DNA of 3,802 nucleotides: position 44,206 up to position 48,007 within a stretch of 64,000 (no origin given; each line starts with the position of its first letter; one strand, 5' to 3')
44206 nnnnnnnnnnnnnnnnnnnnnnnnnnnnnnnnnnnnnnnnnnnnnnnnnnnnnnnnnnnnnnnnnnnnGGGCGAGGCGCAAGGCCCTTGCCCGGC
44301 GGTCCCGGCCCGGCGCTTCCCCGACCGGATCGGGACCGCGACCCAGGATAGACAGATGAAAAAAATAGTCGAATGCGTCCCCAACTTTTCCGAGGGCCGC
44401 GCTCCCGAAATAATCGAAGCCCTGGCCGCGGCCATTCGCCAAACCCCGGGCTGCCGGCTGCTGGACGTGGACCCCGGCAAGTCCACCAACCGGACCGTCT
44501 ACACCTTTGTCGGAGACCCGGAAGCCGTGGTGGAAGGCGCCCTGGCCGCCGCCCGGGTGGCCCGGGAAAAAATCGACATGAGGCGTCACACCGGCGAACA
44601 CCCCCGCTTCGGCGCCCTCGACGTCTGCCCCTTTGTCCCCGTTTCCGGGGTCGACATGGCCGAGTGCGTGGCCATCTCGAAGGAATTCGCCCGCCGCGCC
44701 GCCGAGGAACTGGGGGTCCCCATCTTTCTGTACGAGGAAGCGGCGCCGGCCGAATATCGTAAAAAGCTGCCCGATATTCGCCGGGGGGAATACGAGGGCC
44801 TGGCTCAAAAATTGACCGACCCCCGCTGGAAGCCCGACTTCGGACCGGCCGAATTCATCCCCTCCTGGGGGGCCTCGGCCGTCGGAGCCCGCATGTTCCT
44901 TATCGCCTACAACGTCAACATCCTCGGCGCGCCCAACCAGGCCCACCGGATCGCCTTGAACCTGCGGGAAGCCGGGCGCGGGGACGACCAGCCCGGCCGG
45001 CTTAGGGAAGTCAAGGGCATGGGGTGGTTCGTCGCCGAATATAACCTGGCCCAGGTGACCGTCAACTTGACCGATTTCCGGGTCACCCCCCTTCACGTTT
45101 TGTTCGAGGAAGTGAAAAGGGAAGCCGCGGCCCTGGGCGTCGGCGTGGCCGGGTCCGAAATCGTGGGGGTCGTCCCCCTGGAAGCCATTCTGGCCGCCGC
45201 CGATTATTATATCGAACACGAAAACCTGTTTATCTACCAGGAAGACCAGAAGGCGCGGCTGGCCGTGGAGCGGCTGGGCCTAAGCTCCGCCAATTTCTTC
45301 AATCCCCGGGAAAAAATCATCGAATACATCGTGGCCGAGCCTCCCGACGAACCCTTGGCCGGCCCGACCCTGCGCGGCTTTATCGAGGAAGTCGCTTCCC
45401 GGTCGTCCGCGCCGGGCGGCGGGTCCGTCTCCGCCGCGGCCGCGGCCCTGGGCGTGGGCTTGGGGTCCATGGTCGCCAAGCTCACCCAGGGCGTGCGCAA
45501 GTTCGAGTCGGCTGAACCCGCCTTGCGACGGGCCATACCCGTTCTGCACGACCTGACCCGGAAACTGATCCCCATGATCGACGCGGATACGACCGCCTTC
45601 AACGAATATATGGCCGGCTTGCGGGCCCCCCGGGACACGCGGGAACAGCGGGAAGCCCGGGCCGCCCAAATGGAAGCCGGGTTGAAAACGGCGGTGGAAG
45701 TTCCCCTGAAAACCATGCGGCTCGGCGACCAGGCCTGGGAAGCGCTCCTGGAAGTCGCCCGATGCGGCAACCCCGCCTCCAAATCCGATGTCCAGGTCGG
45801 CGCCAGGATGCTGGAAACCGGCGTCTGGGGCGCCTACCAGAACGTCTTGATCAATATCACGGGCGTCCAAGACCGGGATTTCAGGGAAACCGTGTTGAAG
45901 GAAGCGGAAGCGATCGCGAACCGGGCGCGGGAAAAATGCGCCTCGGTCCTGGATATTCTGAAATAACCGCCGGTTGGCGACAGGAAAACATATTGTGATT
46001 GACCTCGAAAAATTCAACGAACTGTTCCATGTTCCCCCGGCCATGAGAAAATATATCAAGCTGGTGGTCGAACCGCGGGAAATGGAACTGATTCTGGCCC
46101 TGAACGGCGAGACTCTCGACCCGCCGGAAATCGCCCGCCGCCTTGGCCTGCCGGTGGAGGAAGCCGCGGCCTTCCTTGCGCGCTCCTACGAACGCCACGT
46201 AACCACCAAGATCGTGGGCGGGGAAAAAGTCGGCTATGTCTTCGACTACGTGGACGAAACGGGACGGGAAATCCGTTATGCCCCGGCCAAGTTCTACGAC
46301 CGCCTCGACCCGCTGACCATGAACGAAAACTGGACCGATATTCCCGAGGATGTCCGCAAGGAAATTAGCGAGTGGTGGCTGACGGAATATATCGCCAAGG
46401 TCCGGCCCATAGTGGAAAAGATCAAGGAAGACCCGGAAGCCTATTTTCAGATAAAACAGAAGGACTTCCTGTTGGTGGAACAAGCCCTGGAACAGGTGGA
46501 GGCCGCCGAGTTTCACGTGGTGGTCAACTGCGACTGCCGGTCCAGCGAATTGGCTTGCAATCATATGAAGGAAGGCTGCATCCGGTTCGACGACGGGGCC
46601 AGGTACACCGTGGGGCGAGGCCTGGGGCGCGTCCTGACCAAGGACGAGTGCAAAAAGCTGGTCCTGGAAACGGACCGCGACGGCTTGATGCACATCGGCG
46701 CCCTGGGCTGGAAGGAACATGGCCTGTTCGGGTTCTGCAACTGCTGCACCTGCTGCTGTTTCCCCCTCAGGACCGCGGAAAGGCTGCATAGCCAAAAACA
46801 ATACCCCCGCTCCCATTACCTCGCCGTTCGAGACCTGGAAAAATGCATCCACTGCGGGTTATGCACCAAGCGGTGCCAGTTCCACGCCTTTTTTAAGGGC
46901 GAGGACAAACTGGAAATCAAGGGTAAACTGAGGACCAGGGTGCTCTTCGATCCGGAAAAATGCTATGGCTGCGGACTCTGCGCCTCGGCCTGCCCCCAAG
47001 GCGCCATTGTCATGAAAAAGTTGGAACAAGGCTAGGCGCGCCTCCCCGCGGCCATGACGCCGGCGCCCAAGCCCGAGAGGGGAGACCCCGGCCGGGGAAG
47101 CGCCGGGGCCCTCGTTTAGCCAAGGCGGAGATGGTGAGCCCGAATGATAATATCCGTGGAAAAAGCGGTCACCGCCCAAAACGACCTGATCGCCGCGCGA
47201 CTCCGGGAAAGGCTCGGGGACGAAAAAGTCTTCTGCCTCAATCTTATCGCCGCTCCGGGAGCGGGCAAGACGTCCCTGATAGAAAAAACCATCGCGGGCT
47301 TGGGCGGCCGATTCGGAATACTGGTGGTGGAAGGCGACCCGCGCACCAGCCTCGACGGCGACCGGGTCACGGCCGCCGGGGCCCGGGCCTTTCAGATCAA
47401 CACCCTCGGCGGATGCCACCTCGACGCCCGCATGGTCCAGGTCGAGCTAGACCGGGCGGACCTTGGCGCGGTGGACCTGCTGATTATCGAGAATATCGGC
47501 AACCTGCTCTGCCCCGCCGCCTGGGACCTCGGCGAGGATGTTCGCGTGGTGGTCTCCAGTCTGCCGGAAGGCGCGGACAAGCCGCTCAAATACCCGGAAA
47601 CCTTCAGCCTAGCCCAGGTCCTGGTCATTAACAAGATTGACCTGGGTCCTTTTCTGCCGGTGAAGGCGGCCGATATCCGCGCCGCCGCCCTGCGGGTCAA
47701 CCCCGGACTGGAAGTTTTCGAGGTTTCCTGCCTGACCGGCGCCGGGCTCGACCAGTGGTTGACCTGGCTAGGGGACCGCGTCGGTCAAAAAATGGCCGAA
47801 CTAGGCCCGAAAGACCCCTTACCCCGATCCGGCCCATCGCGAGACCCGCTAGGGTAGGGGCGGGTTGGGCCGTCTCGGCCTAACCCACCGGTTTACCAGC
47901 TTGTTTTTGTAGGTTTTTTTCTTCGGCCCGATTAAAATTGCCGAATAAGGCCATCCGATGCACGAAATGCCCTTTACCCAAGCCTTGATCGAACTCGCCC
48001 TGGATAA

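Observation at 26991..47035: Corrinoid/MttB methyl-transfer machinery interleaved with a THF-dependent histidine-utilisation set: candidate pathway for an N-methylated histidine-type betaine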

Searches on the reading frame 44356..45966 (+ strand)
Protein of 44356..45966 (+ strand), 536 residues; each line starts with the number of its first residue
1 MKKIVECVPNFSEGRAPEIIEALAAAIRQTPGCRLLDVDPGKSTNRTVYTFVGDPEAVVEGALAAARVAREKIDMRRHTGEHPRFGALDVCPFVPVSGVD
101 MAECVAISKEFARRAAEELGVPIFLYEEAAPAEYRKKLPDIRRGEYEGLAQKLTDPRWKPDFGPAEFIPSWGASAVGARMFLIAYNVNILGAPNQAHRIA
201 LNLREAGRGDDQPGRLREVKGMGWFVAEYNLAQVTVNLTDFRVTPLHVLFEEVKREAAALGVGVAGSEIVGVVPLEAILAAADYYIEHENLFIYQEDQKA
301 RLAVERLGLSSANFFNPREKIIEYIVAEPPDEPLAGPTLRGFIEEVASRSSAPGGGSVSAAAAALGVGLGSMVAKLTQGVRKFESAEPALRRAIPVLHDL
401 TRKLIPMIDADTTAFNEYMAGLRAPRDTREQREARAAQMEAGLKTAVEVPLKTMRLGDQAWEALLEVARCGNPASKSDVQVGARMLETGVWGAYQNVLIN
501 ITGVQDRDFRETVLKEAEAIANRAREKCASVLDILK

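Call 4: search_protein_families(library=pfam, proteins=[window:44356-45966:+])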
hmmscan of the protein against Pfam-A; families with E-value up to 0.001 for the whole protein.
window:44356-45966:+ (536 aa): 3 families
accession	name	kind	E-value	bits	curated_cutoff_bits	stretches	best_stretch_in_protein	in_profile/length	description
PF07837.17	FTCD_N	-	6.6e-74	247.9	27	1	4-179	1-176/176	Formiminotransferase domain, N-terminal subdomain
PF04961.17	FTCD_C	-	5.4e-62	209.2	24.5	1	338-518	1-181/182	Formiminotransferase-cyclodeaminase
PF02971.19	FTCD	-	1.8e-60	203.5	24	1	181-324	1-145/145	Formiminotransferase domain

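Call 22: search_protein_families(library=ncbifam, proteins=[window:44356-45966:+], max_evalue=0.00001)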
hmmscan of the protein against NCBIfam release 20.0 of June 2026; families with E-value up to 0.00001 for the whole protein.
window:44356-45966:+ (536 aa): 2 families
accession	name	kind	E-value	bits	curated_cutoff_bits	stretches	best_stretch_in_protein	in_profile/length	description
TIGR02024.1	FtcD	equivalog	3.9e-118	393.8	221.25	1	1-291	1-286/298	glutamate formimidoyltransferase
NF045657.1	MthfCyhylaseFchA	equivalog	2.8e-38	131.5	275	1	338-535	6-203/207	methenyltetrahydrofolate cyclohydrolase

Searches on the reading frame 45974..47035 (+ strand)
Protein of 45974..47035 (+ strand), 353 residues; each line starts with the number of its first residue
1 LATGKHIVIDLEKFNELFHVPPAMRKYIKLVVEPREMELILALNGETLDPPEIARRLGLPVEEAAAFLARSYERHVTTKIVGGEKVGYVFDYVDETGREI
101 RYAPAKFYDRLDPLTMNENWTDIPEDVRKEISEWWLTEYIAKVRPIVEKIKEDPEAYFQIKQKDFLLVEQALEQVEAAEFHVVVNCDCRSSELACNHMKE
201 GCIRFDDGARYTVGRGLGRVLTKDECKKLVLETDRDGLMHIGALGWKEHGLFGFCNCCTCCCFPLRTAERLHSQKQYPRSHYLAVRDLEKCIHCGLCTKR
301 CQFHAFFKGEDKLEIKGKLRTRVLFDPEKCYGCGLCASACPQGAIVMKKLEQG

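Call 4: search_protein_families(library=pfam, proteins=[window:45974-47035:+])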
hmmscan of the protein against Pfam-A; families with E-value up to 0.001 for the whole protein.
window:45974-47035:+ (353 aa): 11 families
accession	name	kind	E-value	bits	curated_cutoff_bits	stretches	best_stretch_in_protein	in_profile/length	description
PF00037.32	Fer4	-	1.4e-15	56.8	21.1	2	325-345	3-23/24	4Fe-4S binding domain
PF12838.12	Fer4_7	-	1.2e-10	42.2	27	1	290-344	1-52/52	4Fe-4S dicluster domain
PF13237.11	Fer4_10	-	4.5e-10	39.7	25.5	2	285-341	3-53/53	4Fe-4S dicluster domain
PF14697.11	Fer4_21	-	5.3e-09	36.5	35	1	287-347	4-59/59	4Fe-4S dicluster domain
PF12797.12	Fer4_2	-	9.6e-09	35.1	24.5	2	322-341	2-21/22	4Fe-4S binding domain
PF13187.11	Fer4_9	-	1.6e-08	34.9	27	1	290-345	1-52/52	4Fe-4S dicluster domain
PF12837.12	Fer4_6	-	3e-07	30.5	25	1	323-345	2-24/24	4Fe-4S binding domain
PF13183.11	Fer4_8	-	2.1e-06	28.6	27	1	288-343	2-67/68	4Fe-4S dicluster domain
PF25160.1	LdpA_Fe-S-bd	-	1.7e-05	25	27.6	1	327-348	25-46/49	LdpA Fe-S cluster-binding domain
PF13534.11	Fer4_17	-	0.00024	22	22.2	1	290-343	1-59/61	4Fe-4S dicluster domain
PF13459.11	Fer4_15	-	0.00054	21.1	22.4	0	323-342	1-20/66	4Fe-4S single cluster domain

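Call 22: search_protein_families(library=ncbifam, proteins=[window:45974-47035:+], max_evalue=0.00001)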
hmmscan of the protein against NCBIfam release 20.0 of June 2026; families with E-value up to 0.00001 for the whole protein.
window:45974-47035:+ (353 aa): 21 families
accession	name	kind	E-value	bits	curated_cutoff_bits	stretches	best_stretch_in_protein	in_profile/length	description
TIGR02512.1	FeFe_hydrog_A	subfamily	1.8e-09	37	405.95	1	285-348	3-70/375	[FeFe] hydrogenase, group A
NF040770.1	hetero_SS_HdrA2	exception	4.2e-08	31.8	1100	1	279-350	567-628/777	CoB-CoM heterodisulfide reductase HdrA2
NF041891.1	hdrA_Methbact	equivalog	1.2e-07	30.3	1300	1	282-348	565-621/762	ferredoxin:CoB-CoM heterodisulfide reductase subunit HdrA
TIGR04105.1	FeFe_hydrog_B1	subfamily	1.3e-07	30.7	450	1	284-348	137-208/462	monomeric [FeFe] hydrogenase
NF058577.1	FdxA_fam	equivalog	1.7e-07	31.3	65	1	289-344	7-52/52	4Fe-4S ferredoxin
TIGR02179.1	PorD_KorD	subfamily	2.5e-07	30.7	60.05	1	285-349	21-76/78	2-oxoacid:acceptor oxidoreductase, delta subunit, pyruvate/2-ketoisovalerate family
NF038196.1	ferrodoxin_EFR1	subfamily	3.2e-07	30.6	75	0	327-349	183-205/242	EFR1 family ferrodoxin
NF040763.1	FeFe_hydrog_A6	exception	3.5e-07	29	765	1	274-348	130-208/571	NADH-dependent [FeFe] hydrogenase, group A6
NF042909.1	FMH_DH_FwdF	exception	3.7e-07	29.6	375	1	255-348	20-119/336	tungsten-dependent formylmethanofuran dehydrogenase subunit FwdF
NF004539.0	PRK05888.1-5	equivalog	6.7e-07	29.1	225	0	289-347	61-119/162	NADH-quinone oxidoreductase subunit NuoI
NF007202.0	PRK09623.1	equivalog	6.9e-07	29.5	166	1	282-351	44-104/105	3-methyl-2-oxobutanoate dehydrogenase subunit delta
TIGR01971.1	NuoI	subfamily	7.5e-07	28.8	113.05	0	314-351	24-65/121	NADH-quinone oxidoreductase, chain I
NF045490.1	FdxA_Protbact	equivalog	7.8e-07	29.3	135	0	324-348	34-58/104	ferredoxin FdxA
NF004538.0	PRK05888.1-4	equivalog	1.1e-06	28.3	135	1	289-349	61-121/162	NADH-quinone oxidoreductase subunit NuoI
NF005415.0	PRK06991.1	equivalog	1.9e-06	27.7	281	0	320-346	77-103/284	electron transport complex subunit RsxB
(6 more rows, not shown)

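Call 45: search_protein_families(library=pfam, proteins=[window:45974-47035:+], max_evalue=0.01)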
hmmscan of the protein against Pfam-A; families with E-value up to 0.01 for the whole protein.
window:45974-47035:+ (353 aa): 14 families
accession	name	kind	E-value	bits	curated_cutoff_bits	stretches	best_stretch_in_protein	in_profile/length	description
PF00037.32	Fer4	-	1.4e-15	56.8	21.1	2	325-345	3-23/24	4Fe-4S binding domain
PF12838.12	Fer4_7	-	1.2e-10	42.2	27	1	290-344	1-52/52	4Fe-4S dicluster domain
PF13237.11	Fer4_10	-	4.5e-10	39.7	25.5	2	285-341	3-53/53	4Fe-4S dicluster domain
PF14697.11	Fer4_21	-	5.3e-09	36.5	35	1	287-347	4-59/59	4Fe-4S dicluster domain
PF12797.12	Fer4_2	-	9.6e-09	35.1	24.5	2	322-341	2-21/22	4Fe-4S binding domain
PF13187.11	Fer4_9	-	1.6e-08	34.9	27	1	290-345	1-52/52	4Fe-4S dicluster domain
PF12837.12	Fer4_6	-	3e-07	30.5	25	2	323-345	2-24/24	4Fe-4S binding domain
PF13183.11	Fer4_8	-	2.1e-06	28.6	27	1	288-343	2-67/68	4Fe-4S dicluster domain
PF25160.1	LdpA_Fe-S-bd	-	1.7e-05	25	27.6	1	327-348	25-46/49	LdpA Fe-S cluster-binding domain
PF13534.11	Fer4_17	-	0.00024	22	22.2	1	290-343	1-59/61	4Fe-4S dicluster domain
PF13459.11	Fer4_15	-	0.00054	21.1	22.4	0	323-342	1-20/66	4Fe-4S single cluster domain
PF13484.11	Fer4_16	-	0.0036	18.5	30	1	329-348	1-20/66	4Fe-4S double cluster binding domain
PF12800.12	Fer4_4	-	0.0059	17.3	24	0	327-343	1-17/17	4Fe-4S binding domain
PF13370.11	Fer4_13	-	0.0073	17.4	24.5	0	326-342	2-18/58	4Fe-4S single cluster domain of Ferredoxin I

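Call 47: search_solved_structures(query=window:45974-47035:+, max_evalue=1)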
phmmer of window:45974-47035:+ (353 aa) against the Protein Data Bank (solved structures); distinct sequences matched with E-value up to 1: 144 (the best 60 are shown).
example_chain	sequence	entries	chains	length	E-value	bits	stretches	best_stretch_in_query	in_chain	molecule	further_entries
7bkb_K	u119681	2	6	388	2.1e-15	59.9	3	287-348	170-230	Formylmethanofuran dehydrogenase, subunit F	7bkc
9sw6_H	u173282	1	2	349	2.3e-15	59.7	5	287-349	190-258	Tungsten formylmethanofuran dehydrogenase, subunit F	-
9sw6_G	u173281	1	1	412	4e-15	59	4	287-348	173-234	Polyferredoxin protein MvhB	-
5t5i_F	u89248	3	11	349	1.3e-14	57.3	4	287-348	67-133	Tungsten formylmethanofuran dehydrogenase subunit fwdF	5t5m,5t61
9sfi_O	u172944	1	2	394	9.3e-13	51.2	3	283-345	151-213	Ferredoxin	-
9sfi_T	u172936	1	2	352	7.6e-12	48.2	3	287-350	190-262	4Fe-4S ferredoxin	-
7arc_I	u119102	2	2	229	5.7e-07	32.1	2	288-346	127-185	TYKY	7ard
5odc_A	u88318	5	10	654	5.8e-07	32.1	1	283-346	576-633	Heterodisulfide reductase, subunit A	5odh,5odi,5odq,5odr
7ar7_I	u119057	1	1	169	7.9e-07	31.7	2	288-346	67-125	NADH dehydrogenase [ubiquinone] iron-sulfur protein 8-A, mitochondrial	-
9eri_B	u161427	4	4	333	8.2e-06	28.3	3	288-348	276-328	Na(+)-translocating ferredoxin:NAD(+) oxidoreductase complex subunit B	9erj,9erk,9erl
9g03_E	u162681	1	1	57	1.6e-05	27.4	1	284-346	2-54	Ferredoxin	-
8iuf_S8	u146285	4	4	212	1.6e-05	27.4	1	288-346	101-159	NDUFS8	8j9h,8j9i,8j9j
7zm7_I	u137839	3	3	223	2e-05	27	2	288-347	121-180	Oxidoreductase-like protein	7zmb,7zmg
9f5x_G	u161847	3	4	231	3e-05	26.5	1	287-330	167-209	NADH:ubiquinone oxidoreductase subunit 8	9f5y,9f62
9iho_I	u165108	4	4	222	4.1e-05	26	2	288-347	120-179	NUIM (TYKY) subunit of mitochondrial NADH:ubiquinone oxidoreductase (Complex I)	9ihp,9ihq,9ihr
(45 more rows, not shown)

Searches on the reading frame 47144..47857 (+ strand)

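Call 4: search_protein_families(library=pfam, proteins=[window:47144-47857:+])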
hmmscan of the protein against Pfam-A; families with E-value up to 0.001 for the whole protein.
window:47144-47857:+ (237 aa): 1 family
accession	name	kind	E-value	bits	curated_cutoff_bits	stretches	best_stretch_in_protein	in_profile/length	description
PF02492.25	cobW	-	6e-13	49.2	20.7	1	37-190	8-177/180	CobW/HypB/UreG, nucleotide-binding domain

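Call 22: search_protein_families(library=ncbifam, proteins=[window:47144-47857:+], max_evalue=0.00001)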
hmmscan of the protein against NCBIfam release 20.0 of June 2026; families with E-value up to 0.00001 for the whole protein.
window:47144-47857:+ (237 aa): 3 families
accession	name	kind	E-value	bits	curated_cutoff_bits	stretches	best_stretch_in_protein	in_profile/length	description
TIGR00073.1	hypB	equivalog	2.7e-65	219.9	121.2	1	4-211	5-212/217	hydrogenase nickel incorporation protein HypB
NF007775.0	PRK10463.1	equivalog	6.2e-64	216.1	385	1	2-211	77-286/290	hydrogenase nickel incorporation protein HypB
TIGR00101.1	ureG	equivalog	7.5e-07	29.1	204.2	1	37-174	9-156/199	urease accessory protein UreG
